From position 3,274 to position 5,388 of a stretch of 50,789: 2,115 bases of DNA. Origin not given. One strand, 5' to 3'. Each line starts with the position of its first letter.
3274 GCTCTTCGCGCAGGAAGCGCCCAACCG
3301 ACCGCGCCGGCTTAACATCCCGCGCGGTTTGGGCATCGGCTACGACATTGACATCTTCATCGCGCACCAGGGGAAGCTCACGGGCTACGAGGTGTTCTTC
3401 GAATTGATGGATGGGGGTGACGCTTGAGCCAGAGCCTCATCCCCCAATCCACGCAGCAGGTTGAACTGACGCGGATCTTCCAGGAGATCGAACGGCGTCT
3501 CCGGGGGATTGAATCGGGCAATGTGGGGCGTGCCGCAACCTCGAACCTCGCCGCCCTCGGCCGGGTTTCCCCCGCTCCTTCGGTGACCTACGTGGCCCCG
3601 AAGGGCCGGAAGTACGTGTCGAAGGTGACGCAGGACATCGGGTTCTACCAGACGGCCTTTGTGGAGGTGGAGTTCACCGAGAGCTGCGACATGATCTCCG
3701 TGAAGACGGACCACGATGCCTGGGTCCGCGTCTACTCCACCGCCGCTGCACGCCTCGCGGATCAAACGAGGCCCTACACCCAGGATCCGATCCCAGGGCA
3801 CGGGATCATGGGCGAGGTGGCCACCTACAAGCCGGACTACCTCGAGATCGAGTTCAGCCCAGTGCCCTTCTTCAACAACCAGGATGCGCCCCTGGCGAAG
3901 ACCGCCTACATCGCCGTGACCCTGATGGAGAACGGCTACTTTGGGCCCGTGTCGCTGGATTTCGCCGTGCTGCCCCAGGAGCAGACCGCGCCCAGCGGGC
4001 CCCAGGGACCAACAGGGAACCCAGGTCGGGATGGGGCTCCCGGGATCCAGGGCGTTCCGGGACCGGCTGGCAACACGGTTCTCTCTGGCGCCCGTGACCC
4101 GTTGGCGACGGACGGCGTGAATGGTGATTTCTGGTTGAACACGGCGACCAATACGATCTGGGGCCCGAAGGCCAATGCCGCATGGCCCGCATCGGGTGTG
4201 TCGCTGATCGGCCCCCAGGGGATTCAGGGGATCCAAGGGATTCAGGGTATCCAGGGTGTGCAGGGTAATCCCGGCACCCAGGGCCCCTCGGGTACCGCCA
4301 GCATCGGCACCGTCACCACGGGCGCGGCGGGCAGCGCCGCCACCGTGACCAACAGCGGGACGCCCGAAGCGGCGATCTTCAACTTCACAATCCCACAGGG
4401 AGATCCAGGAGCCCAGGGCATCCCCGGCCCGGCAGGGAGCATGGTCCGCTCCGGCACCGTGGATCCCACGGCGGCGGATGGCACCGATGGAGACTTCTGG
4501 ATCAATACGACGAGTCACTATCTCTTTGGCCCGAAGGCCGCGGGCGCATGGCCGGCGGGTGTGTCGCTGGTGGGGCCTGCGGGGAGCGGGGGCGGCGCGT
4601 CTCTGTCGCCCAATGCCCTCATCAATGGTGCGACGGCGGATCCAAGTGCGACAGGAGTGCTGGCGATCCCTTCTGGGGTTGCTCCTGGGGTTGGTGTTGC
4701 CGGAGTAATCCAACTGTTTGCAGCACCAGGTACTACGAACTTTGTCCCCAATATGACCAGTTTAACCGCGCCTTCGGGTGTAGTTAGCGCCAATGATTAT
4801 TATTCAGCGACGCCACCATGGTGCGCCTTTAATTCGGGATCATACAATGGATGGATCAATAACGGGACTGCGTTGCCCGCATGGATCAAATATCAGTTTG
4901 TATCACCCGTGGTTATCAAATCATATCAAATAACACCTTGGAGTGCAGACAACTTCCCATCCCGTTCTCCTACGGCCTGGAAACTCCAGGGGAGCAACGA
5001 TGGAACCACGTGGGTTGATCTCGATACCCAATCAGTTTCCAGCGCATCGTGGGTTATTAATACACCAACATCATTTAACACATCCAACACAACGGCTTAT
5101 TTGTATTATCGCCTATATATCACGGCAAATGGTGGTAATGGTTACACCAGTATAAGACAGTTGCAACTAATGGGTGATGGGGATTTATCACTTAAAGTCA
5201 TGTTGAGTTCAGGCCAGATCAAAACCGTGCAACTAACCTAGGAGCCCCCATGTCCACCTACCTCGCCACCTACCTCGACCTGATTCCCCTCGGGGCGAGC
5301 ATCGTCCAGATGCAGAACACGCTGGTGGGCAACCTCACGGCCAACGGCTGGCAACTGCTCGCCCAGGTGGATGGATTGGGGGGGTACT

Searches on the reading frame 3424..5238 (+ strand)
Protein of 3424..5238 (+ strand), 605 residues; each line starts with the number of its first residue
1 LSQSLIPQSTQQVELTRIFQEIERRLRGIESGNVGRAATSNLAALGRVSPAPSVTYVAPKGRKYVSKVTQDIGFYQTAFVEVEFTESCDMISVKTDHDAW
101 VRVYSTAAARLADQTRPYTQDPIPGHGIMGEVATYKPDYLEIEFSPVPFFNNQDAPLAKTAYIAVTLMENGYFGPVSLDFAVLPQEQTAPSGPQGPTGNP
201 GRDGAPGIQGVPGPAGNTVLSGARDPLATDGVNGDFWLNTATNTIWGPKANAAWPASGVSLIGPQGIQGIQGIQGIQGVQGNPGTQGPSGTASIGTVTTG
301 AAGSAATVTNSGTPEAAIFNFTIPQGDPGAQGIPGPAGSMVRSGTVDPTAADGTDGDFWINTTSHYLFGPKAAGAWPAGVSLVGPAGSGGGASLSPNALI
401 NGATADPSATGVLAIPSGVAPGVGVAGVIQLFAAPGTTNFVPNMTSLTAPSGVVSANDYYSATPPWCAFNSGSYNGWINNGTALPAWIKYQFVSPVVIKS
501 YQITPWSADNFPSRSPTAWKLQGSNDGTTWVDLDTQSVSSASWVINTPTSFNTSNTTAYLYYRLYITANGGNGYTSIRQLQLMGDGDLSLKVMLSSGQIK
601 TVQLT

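Call 65: search_protein_families(library=pfam, proteins=[window:3424-5238:+], max_evalue=0.001)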
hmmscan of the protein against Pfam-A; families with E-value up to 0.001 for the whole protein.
window:3424-5238:+ (605 aa): 3 families
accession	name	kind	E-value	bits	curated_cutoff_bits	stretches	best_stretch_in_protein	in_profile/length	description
PF00754.31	F5_F8_type_C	-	2.5e-07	31.3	28.2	1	460-578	9-125/127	F5/8 type C domain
PF01391.23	Collagen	-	3.4e-07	30.4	27.2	1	191-223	6-38/60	Collagen triple helix repeat (20 copies)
PF22633.2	F5_F8_type_C_2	-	0.00015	22.8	27.8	1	477-555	12-83/91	NedA-like, galactose-binding domain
